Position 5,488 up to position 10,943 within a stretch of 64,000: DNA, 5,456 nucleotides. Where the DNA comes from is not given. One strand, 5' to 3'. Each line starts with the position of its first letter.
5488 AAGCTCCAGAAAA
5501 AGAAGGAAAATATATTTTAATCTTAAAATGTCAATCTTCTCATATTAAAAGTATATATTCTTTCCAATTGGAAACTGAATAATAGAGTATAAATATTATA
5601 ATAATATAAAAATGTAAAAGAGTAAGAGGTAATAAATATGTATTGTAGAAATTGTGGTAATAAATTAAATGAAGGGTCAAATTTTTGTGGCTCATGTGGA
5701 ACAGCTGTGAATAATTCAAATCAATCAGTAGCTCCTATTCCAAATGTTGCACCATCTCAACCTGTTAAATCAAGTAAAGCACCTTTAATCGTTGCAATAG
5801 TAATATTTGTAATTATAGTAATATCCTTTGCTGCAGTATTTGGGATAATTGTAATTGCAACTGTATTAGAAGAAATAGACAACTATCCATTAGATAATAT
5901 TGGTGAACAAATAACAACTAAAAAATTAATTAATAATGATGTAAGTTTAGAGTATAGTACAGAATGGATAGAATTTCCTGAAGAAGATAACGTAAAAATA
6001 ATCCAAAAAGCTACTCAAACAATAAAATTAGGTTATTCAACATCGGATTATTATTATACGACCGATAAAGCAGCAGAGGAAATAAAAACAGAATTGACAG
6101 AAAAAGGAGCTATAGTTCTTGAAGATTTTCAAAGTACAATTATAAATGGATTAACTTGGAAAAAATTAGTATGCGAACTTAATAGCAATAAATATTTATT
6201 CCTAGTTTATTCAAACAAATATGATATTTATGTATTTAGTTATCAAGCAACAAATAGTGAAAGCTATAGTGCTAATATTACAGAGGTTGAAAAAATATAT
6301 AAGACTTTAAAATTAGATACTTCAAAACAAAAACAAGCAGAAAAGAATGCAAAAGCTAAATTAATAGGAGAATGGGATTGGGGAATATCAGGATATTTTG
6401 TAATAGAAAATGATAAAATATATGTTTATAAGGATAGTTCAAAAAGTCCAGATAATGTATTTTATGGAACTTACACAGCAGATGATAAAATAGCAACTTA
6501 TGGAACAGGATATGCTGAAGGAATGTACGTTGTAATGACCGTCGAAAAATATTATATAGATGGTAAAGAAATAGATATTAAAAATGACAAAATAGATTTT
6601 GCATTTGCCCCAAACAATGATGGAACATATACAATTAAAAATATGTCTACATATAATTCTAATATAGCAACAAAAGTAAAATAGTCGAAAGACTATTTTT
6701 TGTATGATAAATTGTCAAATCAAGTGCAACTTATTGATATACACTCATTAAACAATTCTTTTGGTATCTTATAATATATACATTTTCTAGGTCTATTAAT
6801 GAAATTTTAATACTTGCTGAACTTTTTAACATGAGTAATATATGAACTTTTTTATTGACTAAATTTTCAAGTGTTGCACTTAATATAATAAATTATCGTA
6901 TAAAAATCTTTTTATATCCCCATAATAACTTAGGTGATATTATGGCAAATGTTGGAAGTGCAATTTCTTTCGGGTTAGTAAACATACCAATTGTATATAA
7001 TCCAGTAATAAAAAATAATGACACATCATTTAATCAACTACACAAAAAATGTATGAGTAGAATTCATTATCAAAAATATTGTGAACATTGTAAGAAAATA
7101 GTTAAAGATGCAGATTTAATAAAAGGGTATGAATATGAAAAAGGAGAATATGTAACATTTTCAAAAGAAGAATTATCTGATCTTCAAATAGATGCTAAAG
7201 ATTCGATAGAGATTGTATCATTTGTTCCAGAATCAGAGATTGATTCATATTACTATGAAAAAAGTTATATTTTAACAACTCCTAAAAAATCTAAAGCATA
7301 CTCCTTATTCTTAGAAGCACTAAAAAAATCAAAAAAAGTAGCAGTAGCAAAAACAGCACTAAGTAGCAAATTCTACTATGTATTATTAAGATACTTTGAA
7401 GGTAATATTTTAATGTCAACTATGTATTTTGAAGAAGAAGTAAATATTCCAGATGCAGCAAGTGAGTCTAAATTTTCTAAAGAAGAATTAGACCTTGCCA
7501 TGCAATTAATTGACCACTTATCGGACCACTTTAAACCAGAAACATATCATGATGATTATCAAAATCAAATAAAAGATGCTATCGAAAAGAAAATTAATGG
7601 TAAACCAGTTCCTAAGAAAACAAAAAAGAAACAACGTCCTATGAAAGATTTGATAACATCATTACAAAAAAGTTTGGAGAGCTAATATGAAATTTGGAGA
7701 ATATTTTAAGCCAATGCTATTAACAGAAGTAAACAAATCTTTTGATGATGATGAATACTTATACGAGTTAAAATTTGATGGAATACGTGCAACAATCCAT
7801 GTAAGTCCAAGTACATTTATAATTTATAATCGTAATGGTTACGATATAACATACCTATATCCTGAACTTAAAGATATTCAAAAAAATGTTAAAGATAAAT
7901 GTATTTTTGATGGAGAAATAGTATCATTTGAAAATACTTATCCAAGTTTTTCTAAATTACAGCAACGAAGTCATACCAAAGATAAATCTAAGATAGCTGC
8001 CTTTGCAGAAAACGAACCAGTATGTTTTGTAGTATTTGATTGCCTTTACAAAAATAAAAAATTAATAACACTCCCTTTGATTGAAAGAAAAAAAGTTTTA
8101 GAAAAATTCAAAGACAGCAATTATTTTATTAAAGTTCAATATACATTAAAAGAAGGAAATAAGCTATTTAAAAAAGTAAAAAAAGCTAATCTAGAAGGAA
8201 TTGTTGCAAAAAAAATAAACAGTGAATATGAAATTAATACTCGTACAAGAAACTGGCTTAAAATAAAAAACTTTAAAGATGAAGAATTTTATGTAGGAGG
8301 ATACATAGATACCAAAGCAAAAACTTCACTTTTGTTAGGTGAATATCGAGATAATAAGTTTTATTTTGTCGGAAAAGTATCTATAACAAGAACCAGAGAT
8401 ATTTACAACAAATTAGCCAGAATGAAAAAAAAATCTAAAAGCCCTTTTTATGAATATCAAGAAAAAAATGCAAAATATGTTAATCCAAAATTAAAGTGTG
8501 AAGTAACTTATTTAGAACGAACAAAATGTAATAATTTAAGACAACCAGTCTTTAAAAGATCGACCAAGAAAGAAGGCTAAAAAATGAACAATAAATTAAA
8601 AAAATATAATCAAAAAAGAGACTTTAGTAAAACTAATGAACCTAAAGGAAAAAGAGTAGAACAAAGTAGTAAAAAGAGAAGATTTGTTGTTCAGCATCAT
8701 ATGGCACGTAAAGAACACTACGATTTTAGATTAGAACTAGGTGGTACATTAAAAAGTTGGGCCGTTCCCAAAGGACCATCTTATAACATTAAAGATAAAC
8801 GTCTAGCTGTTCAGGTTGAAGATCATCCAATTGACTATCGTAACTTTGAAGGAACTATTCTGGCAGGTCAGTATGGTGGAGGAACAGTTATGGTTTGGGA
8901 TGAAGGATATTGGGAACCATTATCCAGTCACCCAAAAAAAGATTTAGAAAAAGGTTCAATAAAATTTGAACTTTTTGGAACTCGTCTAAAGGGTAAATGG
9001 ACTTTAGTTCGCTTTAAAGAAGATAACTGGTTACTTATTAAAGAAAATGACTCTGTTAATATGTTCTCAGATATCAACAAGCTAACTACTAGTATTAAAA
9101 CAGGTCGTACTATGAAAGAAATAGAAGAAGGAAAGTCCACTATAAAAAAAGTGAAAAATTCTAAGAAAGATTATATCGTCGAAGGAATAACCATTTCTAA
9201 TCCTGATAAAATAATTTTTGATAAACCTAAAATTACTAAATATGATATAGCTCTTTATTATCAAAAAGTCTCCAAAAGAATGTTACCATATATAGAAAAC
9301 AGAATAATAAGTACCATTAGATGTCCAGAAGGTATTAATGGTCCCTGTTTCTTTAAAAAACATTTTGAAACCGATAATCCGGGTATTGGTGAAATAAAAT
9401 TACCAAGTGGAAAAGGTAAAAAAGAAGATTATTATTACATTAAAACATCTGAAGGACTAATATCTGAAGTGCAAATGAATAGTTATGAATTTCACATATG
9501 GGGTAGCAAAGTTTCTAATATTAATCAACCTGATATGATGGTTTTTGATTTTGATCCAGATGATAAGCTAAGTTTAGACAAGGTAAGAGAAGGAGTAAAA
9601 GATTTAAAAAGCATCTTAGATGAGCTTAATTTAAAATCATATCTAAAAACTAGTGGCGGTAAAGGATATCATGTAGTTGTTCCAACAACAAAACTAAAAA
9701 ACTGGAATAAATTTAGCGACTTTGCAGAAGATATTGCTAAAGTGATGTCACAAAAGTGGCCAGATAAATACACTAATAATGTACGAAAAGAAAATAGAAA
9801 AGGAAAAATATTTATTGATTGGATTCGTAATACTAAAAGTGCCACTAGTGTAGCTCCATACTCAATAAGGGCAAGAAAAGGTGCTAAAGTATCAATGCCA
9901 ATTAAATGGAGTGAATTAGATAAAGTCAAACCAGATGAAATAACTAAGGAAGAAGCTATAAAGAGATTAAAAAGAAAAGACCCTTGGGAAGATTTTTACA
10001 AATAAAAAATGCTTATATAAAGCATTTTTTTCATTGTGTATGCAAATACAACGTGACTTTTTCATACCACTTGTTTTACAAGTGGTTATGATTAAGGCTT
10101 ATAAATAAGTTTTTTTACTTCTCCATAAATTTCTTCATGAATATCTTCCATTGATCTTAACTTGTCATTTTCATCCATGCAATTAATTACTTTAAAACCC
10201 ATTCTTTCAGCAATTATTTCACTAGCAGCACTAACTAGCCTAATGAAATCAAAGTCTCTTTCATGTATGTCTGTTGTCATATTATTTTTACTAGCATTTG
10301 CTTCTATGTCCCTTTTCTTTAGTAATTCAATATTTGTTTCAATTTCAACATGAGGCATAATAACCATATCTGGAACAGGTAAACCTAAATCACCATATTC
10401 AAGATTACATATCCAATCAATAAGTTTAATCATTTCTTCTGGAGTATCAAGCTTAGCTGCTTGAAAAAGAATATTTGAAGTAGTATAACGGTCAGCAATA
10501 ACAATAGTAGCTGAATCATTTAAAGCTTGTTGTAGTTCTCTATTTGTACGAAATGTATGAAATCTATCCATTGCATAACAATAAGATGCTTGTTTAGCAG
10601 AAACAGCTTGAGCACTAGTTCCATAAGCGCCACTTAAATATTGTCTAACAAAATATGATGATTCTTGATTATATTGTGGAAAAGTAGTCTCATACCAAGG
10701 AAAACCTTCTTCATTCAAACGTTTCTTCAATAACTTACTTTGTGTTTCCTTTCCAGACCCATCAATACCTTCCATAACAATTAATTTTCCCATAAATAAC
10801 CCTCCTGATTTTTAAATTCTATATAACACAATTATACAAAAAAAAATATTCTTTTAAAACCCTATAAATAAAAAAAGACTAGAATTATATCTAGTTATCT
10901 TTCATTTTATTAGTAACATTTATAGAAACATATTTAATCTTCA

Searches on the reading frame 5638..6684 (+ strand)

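Call 58: search_protein_families(library=pfam, proteins=[window:5638-6684:+], max_evalue=0.0001)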
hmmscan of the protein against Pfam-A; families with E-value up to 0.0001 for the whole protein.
window:5638-6684:+ (348 aa): 1 family
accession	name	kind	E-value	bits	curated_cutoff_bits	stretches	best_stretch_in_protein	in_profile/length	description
PF13240.11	Zn_Ribbon_1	-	1.2e-06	28.5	25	1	2-23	1-22/23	zinc-ribbon domain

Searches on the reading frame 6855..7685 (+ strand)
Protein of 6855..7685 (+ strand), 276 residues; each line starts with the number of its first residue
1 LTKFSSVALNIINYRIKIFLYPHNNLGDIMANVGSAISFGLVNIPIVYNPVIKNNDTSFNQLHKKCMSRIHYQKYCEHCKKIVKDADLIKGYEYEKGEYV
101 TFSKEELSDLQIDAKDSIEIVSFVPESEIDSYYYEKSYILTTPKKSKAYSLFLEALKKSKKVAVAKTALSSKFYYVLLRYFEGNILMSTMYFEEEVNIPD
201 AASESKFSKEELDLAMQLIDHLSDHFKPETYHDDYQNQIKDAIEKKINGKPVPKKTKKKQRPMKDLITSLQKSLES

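Call 58: search_protein_families(library=pfam, proteins=[window:6855-7685:+], max_evalue=0.0001)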
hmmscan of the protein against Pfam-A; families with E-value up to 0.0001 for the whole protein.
window:6855-7685:+ (276 aa): 1 family
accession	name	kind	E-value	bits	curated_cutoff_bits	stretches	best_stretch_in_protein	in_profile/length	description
PF02735.22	Ku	-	7.5e-41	140.6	25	1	38-214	1-190/190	Ku70/Ku80 beta-barrel domain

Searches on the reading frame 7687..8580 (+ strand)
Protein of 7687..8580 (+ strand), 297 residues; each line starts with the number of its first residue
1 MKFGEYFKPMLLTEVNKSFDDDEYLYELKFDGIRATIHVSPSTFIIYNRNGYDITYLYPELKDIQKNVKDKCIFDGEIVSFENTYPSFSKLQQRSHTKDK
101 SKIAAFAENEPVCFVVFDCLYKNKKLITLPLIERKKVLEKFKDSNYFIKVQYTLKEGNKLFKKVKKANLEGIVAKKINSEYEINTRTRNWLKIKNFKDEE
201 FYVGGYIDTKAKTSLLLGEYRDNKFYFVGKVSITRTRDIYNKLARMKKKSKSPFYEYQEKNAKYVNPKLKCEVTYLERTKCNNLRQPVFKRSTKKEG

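Call 58: search_protein_families(library=pfam, proteins=[window:7687-8580:+], max_evalue=0.0001)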
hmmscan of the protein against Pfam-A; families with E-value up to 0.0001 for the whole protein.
window:7687-8580:+ (297 aa): 3 families
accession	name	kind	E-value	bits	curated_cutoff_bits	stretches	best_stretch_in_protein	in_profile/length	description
PF01068.26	DNA_ligase_A_M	-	3.5e-39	135.1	26.2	1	15-194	13-204/204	ATP dependent DNA ligase domain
PF04679.21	DNA_ligase_A_C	-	2.4e-12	47.5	27.5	1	212-291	5-89/94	ATP dependent DNA ligase C terminal region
PF09414.15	RNA_ligase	-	5.7e-06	27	27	1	23-194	2-171/171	RNA ligase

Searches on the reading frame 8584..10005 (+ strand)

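Call 23: search_protein_families(library=ncbifam, proteins=[window:8584-10005:+], max_evalue=0.00001)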
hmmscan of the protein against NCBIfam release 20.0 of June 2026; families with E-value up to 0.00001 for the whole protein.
window:8584-10005:+ (473 aa): 6 families
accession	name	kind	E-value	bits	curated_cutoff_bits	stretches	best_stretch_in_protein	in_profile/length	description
NF004628.0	PRK05972.1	subfamily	1.8e-167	559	895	2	188-472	568-852/870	ATP-dependent DNA ligase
NF007210.0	PRK09632.1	equivalog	4.1e-99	332.9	989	2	199-465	12-284/781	ATP-dependent DNA ligase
TIGR02776.1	NHEJ_ligase_prk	equivalog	3.3e-93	313.5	373.2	1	184-472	296-586/587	DNA ligase D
TIGR02778.1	ligD_pol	equivalog_domain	4e-85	285.4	214.7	1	202-447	1-245/245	non-homologous end-joining DNA ligase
TIGR02777.1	LigD_PE_dom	equivalog_domain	3.3e-66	221.9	144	1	5-156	1-155/156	DNA ligase D, 3'-phosphoesterase domain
NF007211.0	PRK09633.1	equivalog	3.6e-51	174.3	774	1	180-472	302-591/610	DNA ligase D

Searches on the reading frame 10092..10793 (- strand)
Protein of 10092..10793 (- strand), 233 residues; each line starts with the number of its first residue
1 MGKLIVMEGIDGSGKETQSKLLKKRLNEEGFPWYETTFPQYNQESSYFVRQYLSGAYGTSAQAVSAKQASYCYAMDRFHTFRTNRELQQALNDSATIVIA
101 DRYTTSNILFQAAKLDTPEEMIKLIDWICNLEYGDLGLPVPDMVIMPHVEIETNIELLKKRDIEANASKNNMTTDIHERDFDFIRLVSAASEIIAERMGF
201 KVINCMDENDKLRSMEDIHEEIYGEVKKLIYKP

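Call 58: search_protein_families(library=pfam, proteins=[window:10092-10793:-], max_evalue=0.0001)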
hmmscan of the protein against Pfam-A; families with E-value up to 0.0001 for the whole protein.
window:10092-10793:- (233 aa): 2 families
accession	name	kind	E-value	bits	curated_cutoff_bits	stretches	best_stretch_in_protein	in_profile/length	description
PF02223.23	Thymidylate_kin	-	1.4e-20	74.2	27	1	8-177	2-156/185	Thymidylate kinase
PF01712.25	dNK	-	1.7e-05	25.1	27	1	5-230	1-202/203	Deoxynucleoside kinase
